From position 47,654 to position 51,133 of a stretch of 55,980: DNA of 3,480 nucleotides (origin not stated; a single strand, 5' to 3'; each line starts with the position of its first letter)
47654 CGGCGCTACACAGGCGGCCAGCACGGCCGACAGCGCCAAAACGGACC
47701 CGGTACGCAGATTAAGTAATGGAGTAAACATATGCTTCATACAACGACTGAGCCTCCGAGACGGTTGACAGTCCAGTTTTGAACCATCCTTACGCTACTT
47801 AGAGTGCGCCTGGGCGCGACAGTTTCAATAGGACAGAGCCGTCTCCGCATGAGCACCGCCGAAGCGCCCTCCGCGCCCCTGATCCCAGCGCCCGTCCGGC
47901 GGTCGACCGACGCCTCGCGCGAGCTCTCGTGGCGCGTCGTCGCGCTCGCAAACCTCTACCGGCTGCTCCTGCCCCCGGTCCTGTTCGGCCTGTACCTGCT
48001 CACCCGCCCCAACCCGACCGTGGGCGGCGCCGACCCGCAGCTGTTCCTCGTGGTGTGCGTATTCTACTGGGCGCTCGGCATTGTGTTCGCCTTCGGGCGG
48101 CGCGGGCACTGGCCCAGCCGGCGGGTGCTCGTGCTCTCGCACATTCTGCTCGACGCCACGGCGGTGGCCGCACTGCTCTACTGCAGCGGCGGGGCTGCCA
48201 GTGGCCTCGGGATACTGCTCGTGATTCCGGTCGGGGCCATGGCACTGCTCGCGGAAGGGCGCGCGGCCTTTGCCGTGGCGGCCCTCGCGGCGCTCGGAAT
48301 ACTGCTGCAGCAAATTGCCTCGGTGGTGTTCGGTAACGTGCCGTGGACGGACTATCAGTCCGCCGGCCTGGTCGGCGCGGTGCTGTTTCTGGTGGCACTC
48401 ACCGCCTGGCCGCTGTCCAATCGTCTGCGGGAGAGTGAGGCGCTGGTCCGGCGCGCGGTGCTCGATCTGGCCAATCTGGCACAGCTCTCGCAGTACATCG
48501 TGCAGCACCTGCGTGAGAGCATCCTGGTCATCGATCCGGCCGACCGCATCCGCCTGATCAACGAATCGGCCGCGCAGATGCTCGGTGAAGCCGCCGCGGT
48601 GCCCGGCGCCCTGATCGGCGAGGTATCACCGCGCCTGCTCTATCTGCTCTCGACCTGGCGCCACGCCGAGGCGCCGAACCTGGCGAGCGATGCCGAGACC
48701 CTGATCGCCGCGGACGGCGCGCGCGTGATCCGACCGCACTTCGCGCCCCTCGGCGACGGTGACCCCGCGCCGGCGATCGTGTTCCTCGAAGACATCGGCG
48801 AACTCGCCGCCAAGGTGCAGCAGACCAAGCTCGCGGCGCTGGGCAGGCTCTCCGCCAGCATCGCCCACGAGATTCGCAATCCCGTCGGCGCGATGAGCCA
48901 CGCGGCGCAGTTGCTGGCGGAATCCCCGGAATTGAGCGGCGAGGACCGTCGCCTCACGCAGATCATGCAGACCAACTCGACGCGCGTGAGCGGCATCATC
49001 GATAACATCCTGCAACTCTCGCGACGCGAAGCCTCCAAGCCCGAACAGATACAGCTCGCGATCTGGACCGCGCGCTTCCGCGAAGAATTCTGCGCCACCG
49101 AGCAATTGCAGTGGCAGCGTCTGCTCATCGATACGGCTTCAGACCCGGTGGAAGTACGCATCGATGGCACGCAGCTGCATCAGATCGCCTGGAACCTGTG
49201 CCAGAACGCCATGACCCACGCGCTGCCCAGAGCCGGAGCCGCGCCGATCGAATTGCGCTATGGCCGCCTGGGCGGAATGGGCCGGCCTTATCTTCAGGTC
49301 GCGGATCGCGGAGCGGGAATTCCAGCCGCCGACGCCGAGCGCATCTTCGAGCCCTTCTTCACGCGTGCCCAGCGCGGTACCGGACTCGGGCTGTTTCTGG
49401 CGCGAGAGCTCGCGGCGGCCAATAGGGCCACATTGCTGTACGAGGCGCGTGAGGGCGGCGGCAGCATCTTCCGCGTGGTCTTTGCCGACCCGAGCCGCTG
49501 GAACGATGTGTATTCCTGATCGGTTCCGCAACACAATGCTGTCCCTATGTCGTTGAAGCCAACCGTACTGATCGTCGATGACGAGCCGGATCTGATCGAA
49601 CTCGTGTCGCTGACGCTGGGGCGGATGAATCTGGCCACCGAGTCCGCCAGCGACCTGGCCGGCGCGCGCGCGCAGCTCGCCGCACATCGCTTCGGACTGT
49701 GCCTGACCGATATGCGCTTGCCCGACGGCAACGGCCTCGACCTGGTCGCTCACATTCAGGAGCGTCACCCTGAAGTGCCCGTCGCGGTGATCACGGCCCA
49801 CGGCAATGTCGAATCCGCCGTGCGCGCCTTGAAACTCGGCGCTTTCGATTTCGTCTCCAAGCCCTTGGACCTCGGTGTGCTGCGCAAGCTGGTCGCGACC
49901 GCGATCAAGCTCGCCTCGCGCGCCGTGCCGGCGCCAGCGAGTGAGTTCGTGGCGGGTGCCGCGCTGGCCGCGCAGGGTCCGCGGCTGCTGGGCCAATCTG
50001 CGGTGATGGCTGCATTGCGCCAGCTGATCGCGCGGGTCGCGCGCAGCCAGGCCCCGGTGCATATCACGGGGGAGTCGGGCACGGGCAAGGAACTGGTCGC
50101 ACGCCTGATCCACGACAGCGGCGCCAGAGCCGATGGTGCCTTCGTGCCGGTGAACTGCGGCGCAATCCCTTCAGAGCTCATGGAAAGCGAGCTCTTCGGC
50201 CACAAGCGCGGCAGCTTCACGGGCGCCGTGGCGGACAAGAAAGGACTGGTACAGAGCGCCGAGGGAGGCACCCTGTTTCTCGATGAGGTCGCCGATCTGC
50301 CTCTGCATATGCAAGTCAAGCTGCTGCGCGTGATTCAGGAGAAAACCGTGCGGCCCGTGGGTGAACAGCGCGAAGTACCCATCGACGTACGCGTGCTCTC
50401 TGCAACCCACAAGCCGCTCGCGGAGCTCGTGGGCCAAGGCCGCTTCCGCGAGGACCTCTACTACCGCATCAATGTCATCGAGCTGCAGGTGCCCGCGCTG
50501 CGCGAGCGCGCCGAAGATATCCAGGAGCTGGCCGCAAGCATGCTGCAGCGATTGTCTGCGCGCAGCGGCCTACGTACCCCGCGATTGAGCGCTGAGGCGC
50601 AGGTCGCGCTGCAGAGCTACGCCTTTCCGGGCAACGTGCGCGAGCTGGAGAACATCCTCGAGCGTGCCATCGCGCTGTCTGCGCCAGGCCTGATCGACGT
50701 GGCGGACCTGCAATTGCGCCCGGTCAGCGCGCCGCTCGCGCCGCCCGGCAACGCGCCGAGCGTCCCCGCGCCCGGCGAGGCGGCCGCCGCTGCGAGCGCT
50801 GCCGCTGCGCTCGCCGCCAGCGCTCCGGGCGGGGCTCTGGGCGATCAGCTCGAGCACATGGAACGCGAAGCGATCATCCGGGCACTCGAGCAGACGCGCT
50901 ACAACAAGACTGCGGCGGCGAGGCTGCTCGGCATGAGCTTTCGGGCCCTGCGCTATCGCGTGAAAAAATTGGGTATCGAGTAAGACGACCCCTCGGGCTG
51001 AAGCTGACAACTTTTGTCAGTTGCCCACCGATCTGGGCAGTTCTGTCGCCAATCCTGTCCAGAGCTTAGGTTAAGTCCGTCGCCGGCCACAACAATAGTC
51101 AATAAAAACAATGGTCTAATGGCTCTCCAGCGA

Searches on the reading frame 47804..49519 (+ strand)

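Call 33: search_protein_families(library=pfam, proteins=[window:47804-49519:+], max_evalue=0.0001)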
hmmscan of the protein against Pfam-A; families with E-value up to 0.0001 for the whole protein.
window:47804-49519:+ (571 aa): 4 families
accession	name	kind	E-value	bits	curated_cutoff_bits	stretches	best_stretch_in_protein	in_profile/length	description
PF25323.1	6TM_PilS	-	2e-27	96.6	27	1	38-214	4-188/189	PilS-like transmembrane domain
PF02518.31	HATPase_c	-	2.7e-19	70.1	26.4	1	454-560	2-107/111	Histidine kinase-, DNA gyrase B-, and HSP90-like ATPase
PF00512.31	HisKA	-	1.6e-14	54.2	26.9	1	346-410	2-65/66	His Kinase A (phospho-acceptor) domain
PF13188.13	PAS_8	-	2.9e-05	24.2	21.8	0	230-283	4-55/65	PAS domain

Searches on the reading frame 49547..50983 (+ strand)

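Call 33: search_protein_families(library=pfam, proteins=[window:49547-50983:+], max_evalue=0.0001)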
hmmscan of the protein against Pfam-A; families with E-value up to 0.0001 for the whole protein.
window:49547-50983:+ (478 aa): 7 families
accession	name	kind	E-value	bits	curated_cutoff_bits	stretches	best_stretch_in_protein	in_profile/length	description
PF00158.32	Sigma54_activat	-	4.6e-69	231.9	20.2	1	148-313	2-167/168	Sigma-54 interaction domain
PF00072.30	Response_reg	-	5.6e-28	97.8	30.2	1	7-116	1-110/111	Response regulator receiver domain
PF14532.12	Sigma54_activ_2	-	5.4e-26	91.9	25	1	148-318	1-138/138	Sigma-54 interaction domain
PF25601.1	AAA_lid_14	-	3.7e-21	75.2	27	1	319-389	1-71/87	AAA+ ATPase lid domain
PF02954.25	HTH_8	-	1.4e-13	50.7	22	1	435-475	2-42/42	Bacterial regulatory protein, Fis family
PF07728.20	AAA_5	-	3.4e-05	24.3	22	1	171-288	2-122/139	AAA domain (dynein-related subfamily)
PF13191.12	AAA_16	-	6e-05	24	32.6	1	146-249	1-103/167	AAA ATPase domain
